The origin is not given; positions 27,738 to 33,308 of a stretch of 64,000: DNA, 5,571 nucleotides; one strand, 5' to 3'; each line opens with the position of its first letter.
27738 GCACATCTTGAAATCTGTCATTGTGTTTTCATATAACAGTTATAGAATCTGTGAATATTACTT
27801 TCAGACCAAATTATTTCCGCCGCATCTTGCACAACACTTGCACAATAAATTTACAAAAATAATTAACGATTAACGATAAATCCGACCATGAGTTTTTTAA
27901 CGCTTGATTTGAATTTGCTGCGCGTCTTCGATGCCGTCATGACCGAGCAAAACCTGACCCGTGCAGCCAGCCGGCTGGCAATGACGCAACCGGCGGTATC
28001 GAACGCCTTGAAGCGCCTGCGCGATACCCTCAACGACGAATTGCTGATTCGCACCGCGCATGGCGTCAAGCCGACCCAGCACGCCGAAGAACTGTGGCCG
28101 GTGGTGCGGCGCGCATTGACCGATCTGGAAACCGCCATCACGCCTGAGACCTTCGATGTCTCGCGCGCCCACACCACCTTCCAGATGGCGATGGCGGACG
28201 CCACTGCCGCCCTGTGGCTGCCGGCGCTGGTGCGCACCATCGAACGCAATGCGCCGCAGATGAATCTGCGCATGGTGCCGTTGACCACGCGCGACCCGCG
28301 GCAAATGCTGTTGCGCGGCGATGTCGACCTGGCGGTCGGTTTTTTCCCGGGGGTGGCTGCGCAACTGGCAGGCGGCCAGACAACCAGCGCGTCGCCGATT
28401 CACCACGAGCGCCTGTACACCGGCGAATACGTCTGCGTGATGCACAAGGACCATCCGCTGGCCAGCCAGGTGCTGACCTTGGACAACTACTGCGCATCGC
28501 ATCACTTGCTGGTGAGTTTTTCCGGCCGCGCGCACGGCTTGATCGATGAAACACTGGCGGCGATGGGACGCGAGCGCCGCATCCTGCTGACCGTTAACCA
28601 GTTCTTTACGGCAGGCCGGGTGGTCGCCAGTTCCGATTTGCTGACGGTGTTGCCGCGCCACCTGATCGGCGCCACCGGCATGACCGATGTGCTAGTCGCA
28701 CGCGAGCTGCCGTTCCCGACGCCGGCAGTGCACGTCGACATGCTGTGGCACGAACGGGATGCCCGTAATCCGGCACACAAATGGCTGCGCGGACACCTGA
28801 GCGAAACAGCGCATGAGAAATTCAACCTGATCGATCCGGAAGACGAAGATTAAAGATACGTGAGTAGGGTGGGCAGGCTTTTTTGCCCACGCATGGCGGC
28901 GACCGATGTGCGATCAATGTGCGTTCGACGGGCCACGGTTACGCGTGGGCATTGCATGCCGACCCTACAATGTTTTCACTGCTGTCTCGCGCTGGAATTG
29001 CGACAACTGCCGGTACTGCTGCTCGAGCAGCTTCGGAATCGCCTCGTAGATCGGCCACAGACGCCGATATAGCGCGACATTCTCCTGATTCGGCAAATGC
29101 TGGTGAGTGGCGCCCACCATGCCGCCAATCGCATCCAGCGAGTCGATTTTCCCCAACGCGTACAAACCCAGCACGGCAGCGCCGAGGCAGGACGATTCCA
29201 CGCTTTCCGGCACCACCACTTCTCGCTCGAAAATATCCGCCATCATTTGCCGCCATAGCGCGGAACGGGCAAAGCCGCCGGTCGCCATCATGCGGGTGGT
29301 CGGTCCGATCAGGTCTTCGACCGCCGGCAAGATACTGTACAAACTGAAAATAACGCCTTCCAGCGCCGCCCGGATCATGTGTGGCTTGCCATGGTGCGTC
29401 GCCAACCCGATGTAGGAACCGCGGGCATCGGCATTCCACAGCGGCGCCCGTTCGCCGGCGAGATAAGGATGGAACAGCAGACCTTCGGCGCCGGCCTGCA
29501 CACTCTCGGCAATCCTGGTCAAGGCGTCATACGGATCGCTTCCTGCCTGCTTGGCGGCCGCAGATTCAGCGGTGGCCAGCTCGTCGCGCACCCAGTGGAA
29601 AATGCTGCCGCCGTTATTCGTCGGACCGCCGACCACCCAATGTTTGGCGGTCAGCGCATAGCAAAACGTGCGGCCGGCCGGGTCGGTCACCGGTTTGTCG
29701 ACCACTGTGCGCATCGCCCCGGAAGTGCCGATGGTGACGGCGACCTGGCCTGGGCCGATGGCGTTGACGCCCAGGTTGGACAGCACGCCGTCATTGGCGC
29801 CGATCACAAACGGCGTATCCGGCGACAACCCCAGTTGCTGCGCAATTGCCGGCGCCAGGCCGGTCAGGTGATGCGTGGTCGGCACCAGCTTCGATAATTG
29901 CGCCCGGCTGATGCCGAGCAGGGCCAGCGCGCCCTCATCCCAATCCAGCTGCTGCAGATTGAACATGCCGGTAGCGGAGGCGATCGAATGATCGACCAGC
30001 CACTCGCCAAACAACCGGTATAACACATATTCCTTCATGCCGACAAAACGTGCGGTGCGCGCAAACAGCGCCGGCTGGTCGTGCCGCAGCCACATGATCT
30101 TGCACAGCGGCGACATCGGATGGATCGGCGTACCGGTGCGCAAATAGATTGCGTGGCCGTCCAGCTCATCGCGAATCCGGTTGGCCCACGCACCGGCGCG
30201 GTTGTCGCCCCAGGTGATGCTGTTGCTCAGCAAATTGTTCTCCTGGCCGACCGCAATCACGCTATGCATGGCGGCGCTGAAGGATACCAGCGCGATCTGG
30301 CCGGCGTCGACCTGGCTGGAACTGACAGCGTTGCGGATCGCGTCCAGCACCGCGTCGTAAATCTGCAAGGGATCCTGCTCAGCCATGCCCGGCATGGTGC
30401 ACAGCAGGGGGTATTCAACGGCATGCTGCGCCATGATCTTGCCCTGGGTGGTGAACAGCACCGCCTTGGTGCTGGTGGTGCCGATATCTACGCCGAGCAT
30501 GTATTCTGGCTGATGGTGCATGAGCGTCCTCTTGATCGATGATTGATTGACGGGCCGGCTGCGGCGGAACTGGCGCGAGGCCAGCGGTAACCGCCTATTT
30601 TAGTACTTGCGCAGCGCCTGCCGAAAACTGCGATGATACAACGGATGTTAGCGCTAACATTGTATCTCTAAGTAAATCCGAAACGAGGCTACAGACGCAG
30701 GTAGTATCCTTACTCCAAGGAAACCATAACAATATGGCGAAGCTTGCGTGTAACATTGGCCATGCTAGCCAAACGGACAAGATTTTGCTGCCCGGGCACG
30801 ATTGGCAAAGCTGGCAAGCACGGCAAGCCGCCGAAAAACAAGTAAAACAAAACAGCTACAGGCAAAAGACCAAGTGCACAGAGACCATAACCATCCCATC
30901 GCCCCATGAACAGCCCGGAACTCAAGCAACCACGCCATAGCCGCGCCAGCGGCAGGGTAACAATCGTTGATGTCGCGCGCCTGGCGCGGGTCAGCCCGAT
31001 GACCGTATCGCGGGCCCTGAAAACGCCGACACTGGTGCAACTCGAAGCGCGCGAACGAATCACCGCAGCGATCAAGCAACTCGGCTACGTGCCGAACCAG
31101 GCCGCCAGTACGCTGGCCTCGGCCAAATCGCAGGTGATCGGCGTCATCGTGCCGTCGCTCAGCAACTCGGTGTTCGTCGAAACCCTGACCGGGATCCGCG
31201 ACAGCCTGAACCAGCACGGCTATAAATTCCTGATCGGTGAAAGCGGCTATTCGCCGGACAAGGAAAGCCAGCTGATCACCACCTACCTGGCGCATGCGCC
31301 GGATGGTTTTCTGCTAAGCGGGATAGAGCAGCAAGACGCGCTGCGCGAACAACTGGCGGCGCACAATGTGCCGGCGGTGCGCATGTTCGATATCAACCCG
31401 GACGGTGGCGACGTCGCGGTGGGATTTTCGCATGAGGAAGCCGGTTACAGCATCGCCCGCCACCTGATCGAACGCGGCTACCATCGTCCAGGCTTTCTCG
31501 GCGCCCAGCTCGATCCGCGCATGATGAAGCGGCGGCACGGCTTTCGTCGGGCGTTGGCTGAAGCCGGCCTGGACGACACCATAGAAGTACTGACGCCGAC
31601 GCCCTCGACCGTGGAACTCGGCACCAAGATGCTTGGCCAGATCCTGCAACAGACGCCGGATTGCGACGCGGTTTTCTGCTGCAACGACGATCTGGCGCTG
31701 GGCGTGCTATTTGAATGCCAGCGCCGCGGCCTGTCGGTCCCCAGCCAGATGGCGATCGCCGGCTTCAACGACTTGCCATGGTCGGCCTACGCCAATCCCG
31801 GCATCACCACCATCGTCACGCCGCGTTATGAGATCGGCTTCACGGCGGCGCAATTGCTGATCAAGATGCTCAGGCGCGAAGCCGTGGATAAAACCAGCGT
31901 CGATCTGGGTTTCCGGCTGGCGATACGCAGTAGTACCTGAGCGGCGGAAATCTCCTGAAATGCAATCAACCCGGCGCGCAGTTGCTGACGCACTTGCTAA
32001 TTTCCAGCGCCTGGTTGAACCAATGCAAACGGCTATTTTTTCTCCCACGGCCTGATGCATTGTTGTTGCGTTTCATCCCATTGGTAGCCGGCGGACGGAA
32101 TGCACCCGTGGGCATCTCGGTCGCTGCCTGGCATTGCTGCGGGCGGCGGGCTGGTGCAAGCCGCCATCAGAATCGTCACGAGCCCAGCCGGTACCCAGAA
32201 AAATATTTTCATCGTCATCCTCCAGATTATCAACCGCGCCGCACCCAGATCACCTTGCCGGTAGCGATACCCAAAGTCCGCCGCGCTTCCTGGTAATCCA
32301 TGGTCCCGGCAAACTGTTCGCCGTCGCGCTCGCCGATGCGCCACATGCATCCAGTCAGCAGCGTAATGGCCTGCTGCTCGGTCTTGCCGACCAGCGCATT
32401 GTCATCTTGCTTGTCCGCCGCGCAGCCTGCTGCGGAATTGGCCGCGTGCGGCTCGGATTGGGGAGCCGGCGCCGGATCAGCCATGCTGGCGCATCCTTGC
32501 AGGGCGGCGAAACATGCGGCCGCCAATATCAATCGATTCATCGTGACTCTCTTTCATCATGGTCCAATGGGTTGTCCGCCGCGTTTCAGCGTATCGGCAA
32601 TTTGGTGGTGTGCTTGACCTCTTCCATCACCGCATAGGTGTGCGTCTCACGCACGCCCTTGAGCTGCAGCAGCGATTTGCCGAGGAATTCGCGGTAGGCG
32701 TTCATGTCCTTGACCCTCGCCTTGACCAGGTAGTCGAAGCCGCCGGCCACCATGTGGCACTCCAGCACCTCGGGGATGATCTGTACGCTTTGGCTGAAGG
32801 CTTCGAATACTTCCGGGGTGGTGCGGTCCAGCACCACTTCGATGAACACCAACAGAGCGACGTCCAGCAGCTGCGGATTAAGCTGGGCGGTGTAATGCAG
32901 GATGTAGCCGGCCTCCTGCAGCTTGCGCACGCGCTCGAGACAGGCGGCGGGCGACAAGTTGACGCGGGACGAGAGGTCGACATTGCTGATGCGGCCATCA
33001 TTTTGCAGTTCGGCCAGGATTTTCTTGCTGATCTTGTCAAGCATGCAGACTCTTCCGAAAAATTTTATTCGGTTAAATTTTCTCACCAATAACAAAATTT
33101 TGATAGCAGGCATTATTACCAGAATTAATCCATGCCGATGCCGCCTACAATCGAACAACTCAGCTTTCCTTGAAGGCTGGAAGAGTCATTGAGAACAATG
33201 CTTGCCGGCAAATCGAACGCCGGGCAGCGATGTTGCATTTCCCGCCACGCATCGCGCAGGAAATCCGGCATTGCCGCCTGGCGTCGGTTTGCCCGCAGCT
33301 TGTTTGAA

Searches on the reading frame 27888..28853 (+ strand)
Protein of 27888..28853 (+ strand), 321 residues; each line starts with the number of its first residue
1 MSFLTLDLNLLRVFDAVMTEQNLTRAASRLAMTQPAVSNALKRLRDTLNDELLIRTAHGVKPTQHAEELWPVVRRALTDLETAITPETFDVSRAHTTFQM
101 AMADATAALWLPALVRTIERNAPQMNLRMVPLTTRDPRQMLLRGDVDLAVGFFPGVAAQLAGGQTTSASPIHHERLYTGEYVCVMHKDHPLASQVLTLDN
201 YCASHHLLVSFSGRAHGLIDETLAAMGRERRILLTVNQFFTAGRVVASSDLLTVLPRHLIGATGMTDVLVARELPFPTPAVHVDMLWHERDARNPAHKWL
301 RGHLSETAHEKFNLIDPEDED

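Call 79: search_protein_families(library=pfam, proteins=[window:27888-28853:+], max_evalue=0.00001)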
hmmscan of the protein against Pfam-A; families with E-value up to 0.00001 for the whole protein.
window:27888-28853:+ (321 aa): 2 families
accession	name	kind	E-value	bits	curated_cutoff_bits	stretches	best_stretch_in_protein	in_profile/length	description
PF03466.25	LysR_substrate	-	8.1e-29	100.9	28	1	96-307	6-207/209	LysR substrate binding domain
PF00126.33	HTH_1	-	3.3e-19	69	26.6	1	8-67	1-60/60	Bacterial regulatory helix-turn-helix protein, lysR family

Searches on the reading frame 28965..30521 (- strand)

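Call 79: search_protein_families(library=pfam, proteins=[window:28965-30521:-], max_evalue=0.00001)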
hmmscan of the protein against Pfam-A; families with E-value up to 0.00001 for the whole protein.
window:28965-30521:- (518 aa): 3 families
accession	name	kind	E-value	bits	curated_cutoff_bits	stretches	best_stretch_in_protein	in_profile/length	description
PF00370.27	FGGY_N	-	1.6e-67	228.1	28.8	1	7-251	1-245/245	FGGY family of carbohydrate kinases, N-terminal domain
PF02782.22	FGGY_C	-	1.5e-40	139.6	27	1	261-455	2-197/198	FGGY family of carbohydrate kinases, C-terminal domain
PF01869.26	BcrAD_BadFG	-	3.4e-06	27.2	31.5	0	9-34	1-26/271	BadF/BadG/BcrA/BcrD ATPase family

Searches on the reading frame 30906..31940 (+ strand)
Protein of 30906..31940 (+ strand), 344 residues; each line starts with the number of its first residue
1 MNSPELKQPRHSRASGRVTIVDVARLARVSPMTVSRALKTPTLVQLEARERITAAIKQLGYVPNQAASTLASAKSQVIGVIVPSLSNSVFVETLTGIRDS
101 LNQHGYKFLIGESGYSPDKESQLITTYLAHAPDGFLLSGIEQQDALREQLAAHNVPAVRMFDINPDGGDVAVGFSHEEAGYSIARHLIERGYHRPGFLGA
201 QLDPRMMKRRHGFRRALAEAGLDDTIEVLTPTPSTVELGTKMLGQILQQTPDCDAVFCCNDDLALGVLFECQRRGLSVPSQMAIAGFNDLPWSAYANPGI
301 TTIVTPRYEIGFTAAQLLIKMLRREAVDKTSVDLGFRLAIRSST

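Call 79: search_protein_families(library=pfam, proteins=[window:30906-31940:+], max_evalue=0.00001)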
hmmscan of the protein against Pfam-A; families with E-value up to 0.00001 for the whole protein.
window:30906-31940:+ (344 aa): 4 families
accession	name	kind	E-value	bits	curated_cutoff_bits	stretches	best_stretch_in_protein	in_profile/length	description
PF13377.12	Peripla_BP_3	-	5.3e-31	108.4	26.5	1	184-344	1-167/167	Periplasmic binding protein-like domain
PF00532.27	Peripla_BP_1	-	6.2e-28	98.5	22.2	1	76-327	2-268/281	Periplasmic binding proteins and sugar binding domain of LacI family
PF13407.12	Peripla_BP_4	-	7e-17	62.3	35.1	1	78-323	1-255/258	Periplasmic binding protein domain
PF00356.27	LacI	-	8.6e-16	57.9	27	1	19-64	1-46/46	Bacterial regulatory proteins, lacI family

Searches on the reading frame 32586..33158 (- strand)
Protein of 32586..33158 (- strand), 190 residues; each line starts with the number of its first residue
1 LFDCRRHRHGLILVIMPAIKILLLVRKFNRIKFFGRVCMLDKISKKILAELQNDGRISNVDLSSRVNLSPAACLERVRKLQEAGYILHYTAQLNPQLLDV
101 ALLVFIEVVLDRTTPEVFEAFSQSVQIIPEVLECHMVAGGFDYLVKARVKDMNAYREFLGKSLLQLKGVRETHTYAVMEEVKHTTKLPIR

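Call 79: search_protein_families(library=pfam, proteins=[window:32586-33158:-], max_evalue=0.00001)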
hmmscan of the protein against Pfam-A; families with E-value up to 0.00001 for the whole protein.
window:32586-33158:- (190 aa): 3 families
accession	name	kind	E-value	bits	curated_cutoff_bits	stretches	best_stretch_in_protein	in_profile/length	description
PF01037.27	AsnC_trans_reg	-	9e-22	77.2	25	1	113-180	8-73/73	Lrp/AsnC ligand binding domain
PF13412.12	HTH_24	-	6.3e-18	64.5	21.9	1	40-86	1-47/48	Winged helix-turn-helix DNA-binding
PF13404.12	HTH_AsnC-type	-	4.6e-16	58.8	27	1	40-81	1-42/42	AsnC-type helix-turn-helix domain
